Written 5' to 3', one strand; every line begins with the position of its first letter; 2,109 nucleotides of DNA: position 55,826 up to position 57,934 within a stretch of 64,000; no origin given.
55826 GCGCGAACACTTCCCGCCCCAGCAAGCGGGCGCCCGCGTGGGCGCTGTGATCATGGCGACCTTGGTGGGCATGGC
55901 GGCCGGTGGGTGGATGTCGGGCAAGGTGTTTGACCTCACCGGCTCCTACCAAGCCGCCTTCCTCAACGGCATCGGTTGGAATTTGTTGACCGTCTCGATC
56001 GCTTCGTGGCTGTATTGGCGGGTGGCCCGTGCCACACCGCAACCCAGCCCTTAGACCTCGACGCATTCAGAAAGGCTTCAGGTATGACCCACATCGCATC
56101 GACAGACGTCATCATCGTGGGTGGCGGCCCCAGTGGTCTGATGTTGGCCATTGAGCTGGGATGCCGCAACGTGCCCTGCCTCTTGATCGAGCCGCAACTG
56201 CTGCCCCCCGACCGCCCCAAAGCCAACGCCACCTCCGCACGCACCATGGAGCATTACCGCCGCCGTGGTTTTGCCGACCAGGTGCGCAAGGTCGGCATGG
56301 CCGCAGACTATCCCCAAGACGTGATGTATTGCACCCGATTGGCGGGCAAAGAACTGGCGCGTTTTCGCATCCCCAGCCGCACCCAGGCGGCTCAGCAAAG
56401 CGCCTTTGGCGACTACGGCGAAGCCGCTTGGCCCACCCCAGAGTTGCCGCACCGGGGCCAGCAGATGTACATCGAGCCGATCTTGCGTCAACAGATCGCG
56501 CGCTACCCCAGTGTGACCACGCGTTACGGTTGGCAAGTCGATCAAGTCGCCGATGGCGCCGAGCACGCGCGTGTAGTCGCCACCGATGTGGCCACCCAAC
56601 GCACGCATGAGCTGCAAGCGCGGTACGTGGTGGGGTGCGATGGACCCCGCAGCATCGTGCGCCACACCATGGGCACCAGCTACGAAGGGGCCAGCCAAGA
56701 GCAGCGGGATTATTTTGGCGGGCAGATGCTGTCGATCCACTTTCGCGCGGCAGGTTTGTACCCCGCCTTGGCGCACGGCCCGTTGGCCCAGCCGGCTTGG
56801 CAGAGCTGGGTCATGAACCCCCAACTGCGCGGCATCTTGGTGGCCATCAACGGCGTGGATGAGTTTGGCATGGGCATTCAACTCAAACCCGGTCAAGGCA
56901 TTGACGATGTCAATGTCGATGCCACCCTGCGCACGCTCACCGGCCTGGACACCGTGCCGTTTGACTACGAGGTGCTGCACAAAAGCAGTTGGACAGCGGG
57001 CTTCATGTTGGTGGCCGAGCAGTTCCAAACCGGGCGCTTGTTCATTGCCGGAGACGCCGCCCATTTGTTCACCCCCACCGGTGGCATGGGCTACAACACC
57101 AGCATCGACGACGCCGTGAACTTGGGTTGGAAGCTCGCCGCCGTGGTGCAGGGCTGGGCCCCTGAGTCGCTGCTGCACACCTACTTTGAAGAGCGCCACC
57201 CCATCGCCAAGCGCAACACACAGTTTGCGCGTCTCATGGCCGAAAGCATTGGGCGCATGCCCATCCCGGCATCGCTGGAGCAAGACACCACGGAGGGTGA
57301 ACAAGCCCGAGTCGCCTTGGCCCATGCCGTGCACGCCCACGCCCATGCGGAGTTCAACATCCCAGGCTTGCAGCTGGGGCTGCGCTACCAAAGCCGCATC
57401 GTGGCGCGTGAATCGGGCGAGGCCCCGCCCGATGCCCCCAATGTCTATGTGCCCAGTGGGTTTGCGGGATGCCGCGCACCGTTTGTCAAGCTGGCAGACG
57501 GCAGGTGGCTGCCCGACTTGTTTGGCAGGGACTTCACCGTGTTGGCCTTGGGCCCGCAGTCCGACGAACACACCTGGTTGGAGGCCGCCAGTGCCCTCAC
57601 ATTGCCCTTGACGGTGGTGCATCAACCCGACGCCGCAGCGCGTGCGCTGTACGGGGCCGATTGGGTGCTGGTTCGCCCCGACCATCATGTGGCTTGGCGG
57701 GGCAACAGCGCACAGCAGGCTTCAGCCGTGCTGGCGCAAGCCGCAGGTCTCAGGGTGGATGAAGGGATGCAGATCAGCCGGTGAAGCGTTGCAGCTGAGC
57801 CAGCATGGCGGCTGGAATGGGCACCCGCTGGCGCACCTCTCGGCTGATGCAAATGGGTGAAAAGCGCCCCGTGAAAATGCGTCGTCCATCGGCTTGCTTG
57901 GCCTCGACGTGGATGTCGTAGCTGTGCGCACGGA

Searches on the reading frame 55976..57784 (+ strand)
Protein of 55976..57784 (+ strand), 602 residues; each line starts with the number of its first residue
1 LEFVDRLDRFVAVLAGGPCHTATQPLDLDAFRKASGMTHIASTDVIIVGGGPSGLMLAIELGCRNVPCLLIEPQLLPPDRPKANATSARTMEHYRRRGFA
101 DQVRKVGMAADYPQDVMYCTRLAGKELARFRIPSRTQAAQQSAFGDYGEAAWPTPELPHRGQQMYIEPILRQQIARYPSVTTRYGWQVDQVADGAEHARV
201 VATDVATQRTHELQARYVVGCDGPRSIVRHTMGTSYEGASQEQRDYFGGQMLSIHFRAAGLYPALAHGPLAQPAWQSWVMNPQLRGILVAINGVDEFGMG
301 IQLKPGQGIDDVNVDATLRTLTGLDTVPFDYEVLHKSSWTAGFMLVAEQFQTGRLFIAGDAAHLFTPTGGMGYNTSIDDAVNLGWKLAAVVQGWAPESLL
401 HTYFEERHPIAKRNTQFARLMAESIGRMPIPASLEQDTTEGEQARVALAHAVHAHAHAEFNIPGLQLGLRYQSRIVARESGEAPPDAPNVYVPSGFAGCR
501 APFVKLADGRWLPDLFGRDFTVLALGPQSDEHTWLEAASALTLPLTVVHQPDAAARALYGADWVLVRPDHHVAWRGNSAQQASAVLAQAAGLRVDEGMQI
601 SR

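Call 3: search_protein_families(library=pfam, proteins=[window:55976-57784:+], max_evalue=1)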
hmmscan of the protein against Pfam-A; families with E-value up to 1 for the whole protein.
window:55976-57784:+ (602 aa): 10 families
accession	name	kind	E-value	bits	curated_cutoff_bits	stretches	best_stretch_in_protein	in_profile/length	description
PF01494.25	FAD_binding_3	-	4.3e-68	230.5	22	1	43-418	2-349/349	FAD binding domain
PF21274.3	Rng_hyd_C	-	5.1e-10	40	27.5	1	497-588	4-98/107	Aromatic-ring hydroxylase, C-terminal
PF03486.20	HI0933_like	-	0.0005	20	50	1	44-72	2-30/244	HI0933-like protein Rossmann domain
PF01946.23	Thi4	-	0.00051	19.8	26.2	1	35-75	10-51/235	Thi4 family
PF13450.12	NAD_binding_8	-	0.0058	17.3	21.9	1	47-73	1-27/68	NAD(P)-binding Rossmann-like domain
PF07992.20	Pyr_redox_2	-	0.016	15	26.1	1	44-90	2-49/291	Pyridine nucleotide-disulphide oxidoreductase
PF00890.30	FAD_binding_2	-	0.018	14.7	20.4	1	44-72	1-29/414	FAD binding domain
PF05834.18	Lycopene_cycl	-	0.049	13.1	23.4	1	44-73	1-32/380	Lycopene cyclase protein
PF13454.12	NAD_binding_9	-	0.12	12.8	21.8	0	46-64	1-19/155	FAD-NAD(P)-binding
PF13738.12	Pyr_redox_3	-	0.28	10.8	30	1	46-72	1-28/305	Pyridine nucleotide-disulphide oxidoreductase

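Call 4: search_protein_families(library=ncbifam, proteins=[window:55976-57784:+], max_evalue=1)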
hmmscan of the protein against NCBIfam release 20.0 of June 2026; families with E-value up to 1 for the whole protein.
window:55976-57784:+ (602 aa): 64 families (the best 25 are shown)
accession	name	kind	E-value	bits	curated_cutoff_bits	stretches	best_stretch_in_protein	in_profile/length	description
NF004780.0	PRK06126.1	subfamily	3.3e-178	593.4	445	1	37-593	3-547/552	hypothetical protein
NF004832.0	PRK06184.1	subfamily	2.7e-61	207.9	476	1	38-588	2-497/506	hypothetical protein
NF046069.1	AkvoneHdxseRdmE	equivalog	6.6e-59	200.1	700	1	45-587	1-513/521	aklavinone 12-hydroxylase RdmE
NF045577.1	FAD_mono_MbnF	equivalog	1.9e-53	181.9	800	1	42-589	4-523/531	methanobactin biosynthesis FAD monooxygenase MbnF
NF004829.0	PRK06183.1-3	subfamily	2.6e-53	181.6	390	2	302-589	237-508/520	bifunctional 3-(3-hydroxy-phenyl)propionate/3-hydroxycinnamic acid hydroxylase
NF046068.1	AkvoneHdxseDnrF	equivalog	1.3e-52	179.2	650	1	45-523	1-439/439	aklavinone 12-hydroxylase DnrF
NF033145.1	rif_monoox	equivalog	9.9e-50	169.8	800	3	182-433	115-349/472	rifampin monooxygenase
NF006002.0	PRK08132.1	subfamily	3.3e-47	161.1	416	3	337-590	286-547/552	FAD-dependent oxidoreductase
NF005303.0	PRK06834.1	subfamily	3.6e-47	161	625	4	330-415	240-327/488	hypothetical protein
NF004831.0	PRK06183.1-5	equivalog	2.3e-45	155.1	546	2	346-435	274-359/568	bifunctional 3-(3-hydroxy-phenyl)propionate/3-hydroxycinnamic acid hydroxylase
NF006092.0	PRK08244.1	equivalog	6.9e-44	150.3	644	4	345-416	264-338/494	monooxygenase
NF004828.0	PRK06183.1-2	equivalog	3e-39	134.8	853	2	344-414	273-343/568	bifunctional 3-(3-hydroxy-phenyl)propionate/3-hydroxycinnamic acid hydroxylase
NF006144.0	PRK08294.1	subfamily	2.6e-36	125.1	560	2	351-431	338-418/637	phenol 2-monooxygenase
NF000343.1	rif_mono_Iri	exception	1.7e-35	123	950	2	202-428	133-346/479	rifampin monooxygenase Iri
NF004830.0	PRK06183.1-4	equivalog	6.3e-29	100.8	1135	2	346-413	284-351/617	bifunctional 3-(3-hydroxy-phenyl)propionate/3-hydroxycinnamic acid hydroxylase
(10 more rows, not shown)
